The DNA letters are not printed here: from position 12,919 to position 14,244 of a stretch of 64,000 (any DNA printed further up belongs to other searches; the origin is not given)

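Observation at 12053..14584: Pilin, HExxH zincin-like protein and ATP-grasp ligase as a three-gene unit: a candidate post-translational modification module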

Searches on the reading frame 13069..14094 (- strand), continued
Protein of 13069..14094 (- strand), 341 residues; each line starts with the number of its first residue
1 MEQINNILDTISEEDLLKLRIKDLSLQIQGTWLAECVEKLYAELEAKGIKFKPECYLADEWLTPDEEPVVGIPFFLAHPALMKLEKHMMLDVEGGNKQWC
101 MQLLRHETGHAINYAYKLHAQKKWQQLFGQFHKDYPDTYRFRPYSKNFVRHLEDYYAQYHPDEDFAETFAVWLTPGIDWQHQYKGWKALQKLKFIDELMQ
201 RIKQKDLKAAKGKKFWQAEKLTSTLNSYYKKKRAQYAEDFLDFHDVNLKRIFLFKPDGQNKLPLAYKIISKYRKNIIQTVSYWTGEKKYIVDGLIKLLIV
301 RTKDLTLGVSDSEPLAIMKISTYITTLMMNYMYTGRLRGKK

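Call 60: list_cluster_members(proteins=[P0130, P0134, P0141, P0145, P0155, P0170, P0181, P0185, P0208, P0229])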
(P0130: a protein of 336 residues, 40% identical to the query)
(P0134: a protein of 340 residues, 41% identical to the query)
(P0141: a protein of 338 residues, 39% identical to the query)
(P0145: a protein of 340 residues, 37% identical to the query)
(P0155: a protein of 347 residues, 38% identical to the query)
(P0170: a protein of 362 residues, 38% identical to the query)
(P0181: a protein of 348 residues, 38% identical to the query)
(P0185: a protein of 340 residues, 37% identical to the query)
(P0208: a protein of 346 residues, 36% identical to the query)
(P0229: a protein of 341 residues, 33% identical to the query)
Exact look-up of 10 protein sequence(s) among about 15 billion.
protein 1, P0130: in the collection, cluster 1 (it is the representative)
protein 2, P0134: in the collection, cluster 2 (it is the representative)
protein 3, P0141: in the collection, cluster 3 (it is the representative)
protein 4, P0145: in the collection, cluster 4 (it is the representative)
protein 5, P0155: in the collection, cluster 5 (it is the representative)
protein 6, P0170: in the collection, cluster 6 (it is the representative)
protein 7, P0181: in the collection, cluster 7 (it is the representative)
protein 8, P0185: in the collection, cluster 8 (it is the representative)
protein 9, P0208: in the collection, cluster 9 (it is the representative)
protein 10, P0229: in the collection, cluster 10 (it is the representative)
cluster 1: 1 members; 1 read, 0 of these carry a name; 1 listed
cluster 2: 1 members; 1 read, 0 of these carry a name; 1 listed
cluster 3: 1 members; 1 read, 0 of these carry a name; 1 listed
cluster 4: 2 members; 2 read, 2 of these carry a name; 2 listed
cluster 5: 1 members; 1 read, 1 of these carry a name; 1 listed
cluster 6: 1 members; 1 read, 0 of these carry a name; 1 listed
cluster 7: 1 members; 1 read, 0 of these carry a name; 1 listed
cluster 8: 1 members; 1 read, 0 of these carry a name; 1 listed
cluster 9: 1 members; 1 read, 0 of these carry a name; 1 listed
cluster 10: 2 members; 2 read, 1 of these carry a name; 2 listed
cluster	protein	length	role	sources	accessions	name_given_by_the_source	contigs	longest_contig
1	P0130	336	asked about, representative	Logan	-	-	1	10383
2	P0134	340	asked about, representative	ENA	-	-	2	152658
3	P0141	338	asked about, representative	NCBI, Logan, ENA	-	-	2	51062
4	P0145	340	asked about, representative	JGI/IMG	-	hypothetical protein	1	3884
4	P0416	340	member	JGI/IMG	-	hypothetical protein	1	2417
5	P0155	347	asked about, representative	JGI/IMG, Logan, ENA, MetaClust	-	\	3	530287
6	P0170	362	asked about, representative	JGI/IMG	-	-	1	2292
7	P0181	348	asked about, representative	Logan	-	-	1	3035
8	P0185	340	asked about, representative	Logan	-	-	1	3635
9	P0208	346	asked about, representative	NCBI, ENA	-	-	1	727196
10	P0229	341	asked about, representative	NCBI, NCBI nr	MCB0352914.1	MAG: putative zinc-binding metallopeptidase [Bdellovibrionales bacterium] | putative zinc-binding metallopeptidase [Bdellovibrionales bacterium]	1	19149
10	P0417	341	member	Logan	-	-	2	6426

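Call 70: search_protein_families(library=pfam, alignment_id=A3, max_evalue=0.0001)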
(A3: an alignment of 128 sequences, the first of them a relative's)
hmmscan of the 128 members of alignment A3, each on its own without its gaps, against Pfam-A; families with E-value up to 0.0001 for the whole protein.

A. member 1, L001:6877-7659:+ (261 aa): 5 families
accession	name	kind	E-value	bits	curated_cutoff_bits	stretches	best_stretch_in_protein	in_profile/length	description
PF00326.27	Peptidase_S9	-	2.8e-08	33.9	22.6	1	117-179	38-100/213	Prolyl oligopeptidase family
PF02230.22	Abhydrolase_2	-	1e-07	32.5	23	1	137-252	99-211/217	Phospholipase/Carboxylesterase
PF12146.15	Hydrolase_4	-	4.1e-07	30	27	1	142-181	75-114/239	Serine aminopeptidase, S33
PF00561.26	Abhydrolase_1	-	8.3e-07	29.3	25.8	0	112-175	38-101/245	alpha/beta hydrolase fold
PF20434.5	BD-FAE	-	1.5e-05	25.1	26.8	0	127-165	73-111/215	BD-FAE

B. families by the number of members that match (of 128 scanned): 160 families (the first 25 are shown)
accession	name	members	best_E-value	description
PF01471.23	PG_binding_1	4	8.1e-18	Putative peptidoglycan binding domain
PF00300.27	His_Phos_1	3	2.9e-34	Histidine phosphatase superfamily (branch 1)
PF13602.12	ADH_zinc_N_2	3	3.9e-31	Zinc-binding dehydrogenase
PF00903.31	Glyoxalase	3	2.9e-23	Glyoxalase/Bleomycin resistance protein/Dioxygenase superfamily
PF00072.30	Response_reg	3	1.7e-21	Response regulator receiver domain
PF03425.19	CBM_11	3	9.3e-20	Carbohydrate binding domain (family 11)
PF08240.17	ADH_N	3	6e-18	Alcohol dehydrogenase GroES-like domain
PF07719.23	TPR_2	3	8.5e-17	Tetratricopeptide repeat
PF13649.12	Methyltransf_25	3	3.3e-12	Methyltransferase domain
PF13847.12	Methyltransf_31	3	3.9e-08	Methyltransferase domain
PF14559.12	TPR_19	3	3.7e-07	Tetratricopeptide repeat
PF06508.19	QueC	3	5.1e-05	Queuosine biosynthesis protein QueC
PF03054.22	tRNA_Me_trans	2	8.8e-66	tRNA methyl transferase HUP domain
PF02391.22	MoaE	2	1.2e-32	MoaE protein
PF00107.32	ADH_zinc_N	2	1.4e-30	Zinc-binding dehydrogenase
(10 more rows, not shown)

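Call 74: search_protein_families(library=pfam, alignment_id=A4, max_evalue=0.0001)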
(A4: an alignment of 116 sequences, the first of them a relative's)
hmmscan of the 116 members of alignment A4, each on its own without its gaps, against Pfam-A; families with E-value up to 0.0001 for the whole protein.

A. member 1, L001:10108-11916:+ (603 aa): 2 families
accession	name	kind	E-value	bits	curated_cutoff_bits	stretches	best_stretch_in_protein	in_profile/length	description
PF02518.31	HATPase_c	-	1e-20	74.7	26.4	1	489-598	3-107/111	Histidine kinase-, DNA gyrase B-, and HSP90-like ATPase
PF00672.30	HAMP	-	1.6e-05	25.6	25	1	300-349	3-52/53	HAMP domain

B. families by the number of members that match (of 116 scanned): 140 families (the first 25 are shown)
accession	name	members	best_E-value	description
PF00588.24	SpoU_methylase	5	1.1e-34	SpoU rRNA Methylase family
PF12704.14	MacB_PCD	5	4e-33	MacB-like periplasmic core domain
PF02687.27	FtsX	5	1.9e-29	FtsX-like permease C-terminal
PF08032.17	SpoU_sub_bind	5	2.5e-12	RNA 2'-O ribose methyltransferase substrate binding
PF00072.30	Response_reg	3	2.4e-31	Response regulator receiver domain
PF05036.18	SPOR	3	2.8e-16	SPOR domain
PF07238.19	PilZ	3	1.5e-15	PilZ domain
PF13231.12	PMT_2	3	9.2e-15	Dolichyl-phosphate-mannose-protein mannosyltransferase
PF01624.25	MutS_I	2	6e-33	MutS domain I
PF01261.30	AP_endonuc_2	2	2e-31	Xylose isomerase-like TIM barrel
PF00561.26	Abhydrolase_1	2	5.4e-22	alpha/beta hydrolase fold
PF00929.31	RNase_T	2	1.1e-21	Exonuclease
PF01464.25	SLT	2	1.3e-21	Transglycosylase SLT domain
PF16199.10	Radical_SAM_C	2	1.6e-21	Radical_SAM C-terminal domain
PF03330.24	DPBB_1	2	1.1e-17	Lytic transglycolase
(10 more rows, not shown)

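Call 75: search_protein_families(library=pfam, proteins=[L058:4636-5112:-, L009:3043-3489:+, L038:4333-5838:+, L064:677-1279:-, L054:502-774:-, L009:5293-5946:+, L009:4331-5272:+, L009:8046-9293:+, L016:4359-4985:+, L016:7100-7891:+], max_evalue=0.001)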
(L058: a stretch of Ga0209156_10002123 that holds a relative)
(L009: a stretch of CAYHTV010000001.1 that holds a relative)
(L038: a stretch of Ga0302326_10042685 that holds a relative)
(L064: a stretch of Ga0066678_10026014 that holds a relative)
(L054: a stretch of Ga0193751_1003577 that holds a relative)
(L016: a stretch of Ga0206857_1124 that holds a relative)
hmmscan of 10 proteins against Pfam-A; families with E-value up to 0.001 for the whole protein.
L058:4636-5112:- (159 aa): 0 families

L009:3043-3489:+ (149 aa): 3 families
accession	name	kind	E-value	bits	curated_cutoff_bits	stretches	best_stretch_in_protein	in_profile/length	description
PF01471.23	PG_binding_1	-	1e-17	64.5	23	1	88-143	2-57/57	Putative peptidoglycan binding domain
PF08823.16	PG_binding_2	-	4.3e-07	30.5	21.1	1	83-132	10-59/74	Putative peptidoglycan binding domain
PF04977.20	DivIC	-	0.00033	20.8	28.9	1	18-63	10-55/80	Septum formation initiator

L038:4333-5838:+ (502 aa): 0 families

L064:677-1279:- (201 aa): 5 families
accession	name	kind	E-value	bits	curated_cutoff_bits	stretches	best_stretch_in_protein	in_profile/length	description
PF13673.13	Acetyltransf_10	-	9.8e-09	35.7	23.6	1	116-181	49-116/128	Acetyltransferase (GNAT) domain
PF00583.31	Acetyltransf_1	-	7.8e-08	33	20.7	1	68-172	22-116/116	Acetyltransferase (GNAT) family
PF13508.13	Acetyltransf_7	-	4.1e-07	30.7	27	1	119-173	30-83/84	Acetyltransferase (GNAT) domain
PF13527.13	Acetyltransf_9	-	0.00018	21.9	25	1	28-172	2-124/127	Acetyltransferase (GNAT) domain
PF08445.16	FR47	-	0.00039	20.8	22.1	1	118-180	21-85/86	FR47-like protein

L054:502-774:- (91 aa): 0 families

L009:5293-5946:+ (218 aa): 0 families

L009:4331-5272:+ (314 aa): 2 families
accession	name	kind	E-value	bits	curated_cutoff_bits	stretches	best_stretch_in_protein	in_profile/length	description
PF00294.29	PfkB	-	1.6e-43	149.7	25.8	1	35-290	32-293/302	pfkB family carbohydrate kinase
PF08543.17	Phos_pyr_kin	-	0.00063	19.6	27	1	180-280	118-225/246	Phosphomethylpyrimidine kinase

L009:8046-9293:+ (416 aa): 1 family
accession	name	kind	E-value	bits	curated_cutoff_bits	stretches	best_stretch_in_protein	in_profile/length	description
PF12894.13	ANAPC4_WD40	-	0.00029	21.5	22.9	0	111-146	19-59/91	Anaphase-promoting complex subunit 4 WD40 domain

L016:4359-4985:+ (209 aa): 0 families

L016:7100-7891:+ (264 aa): 2 families
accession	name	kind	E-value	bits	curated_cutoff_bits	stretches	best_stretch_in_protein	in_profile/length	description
PF00929.31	RNase_T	-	4.9e-20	73.2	24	1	8-163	1-164/164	Exonuclease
PF20600.3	ExoX-like_C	-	1.6e-05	24.6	26.5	1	207-235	1-28/30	Exodeoxyribonuclease X-like C-terminal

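Call 80: find_related_loci(query=A1, collection=viral_contigs, flank=5000)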
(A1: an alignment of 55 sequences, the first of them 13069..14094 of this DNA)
Query A1 (341 aa) in viral_contigs; peptide patterns used: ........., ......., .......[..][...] (x = any residue, [..] = any of these).
230 stretches matched a pattern; 17 encode a relative of the query (tblastn E <= 1e-3); 17 distinct loci.
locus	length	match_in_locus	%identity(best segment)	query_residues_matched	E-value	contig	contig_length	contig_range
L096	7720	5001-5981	38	10-337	3e-74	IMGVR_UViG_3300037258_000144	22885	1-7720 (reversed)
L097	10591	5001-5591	38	8-199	6e-35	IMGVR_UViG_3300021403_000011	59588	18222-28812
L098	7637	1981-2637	33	5-236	1e-33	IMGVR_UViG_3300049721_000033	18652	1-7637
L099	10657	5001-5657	33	5-236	1e-33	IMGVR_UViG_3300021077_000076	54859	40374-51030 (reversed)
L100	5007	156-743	36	5-196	2e-33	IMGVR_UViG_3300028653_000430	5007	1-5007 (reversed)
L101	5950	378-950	36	16-200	1e-32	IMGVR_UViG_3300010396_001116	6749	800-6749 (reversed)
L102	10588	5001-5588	35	5-196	4e-32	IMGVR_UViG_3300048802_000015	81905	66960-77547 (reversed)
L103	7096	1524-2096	35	16-200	1e-31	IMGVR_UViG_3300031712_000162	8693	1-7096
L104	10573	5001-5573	35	16-200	1e-31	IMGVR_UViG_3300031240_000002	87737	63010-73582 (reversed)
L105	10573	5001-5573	35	16-200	1e-31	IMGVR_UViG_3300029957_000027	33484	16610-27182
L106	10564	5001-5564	39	16-202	8e-30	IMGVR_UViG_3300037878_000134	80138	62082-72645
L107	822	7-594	34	9-202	9e-29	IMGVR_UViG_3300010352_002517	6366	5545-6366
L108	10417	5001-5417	38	37-173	1e-22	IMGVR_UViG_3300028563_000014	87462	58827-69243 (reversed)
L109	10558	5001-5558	34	17-199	9e-22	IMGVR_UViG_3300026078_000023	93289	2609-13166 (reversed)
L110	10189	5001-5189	36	96-173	3e-7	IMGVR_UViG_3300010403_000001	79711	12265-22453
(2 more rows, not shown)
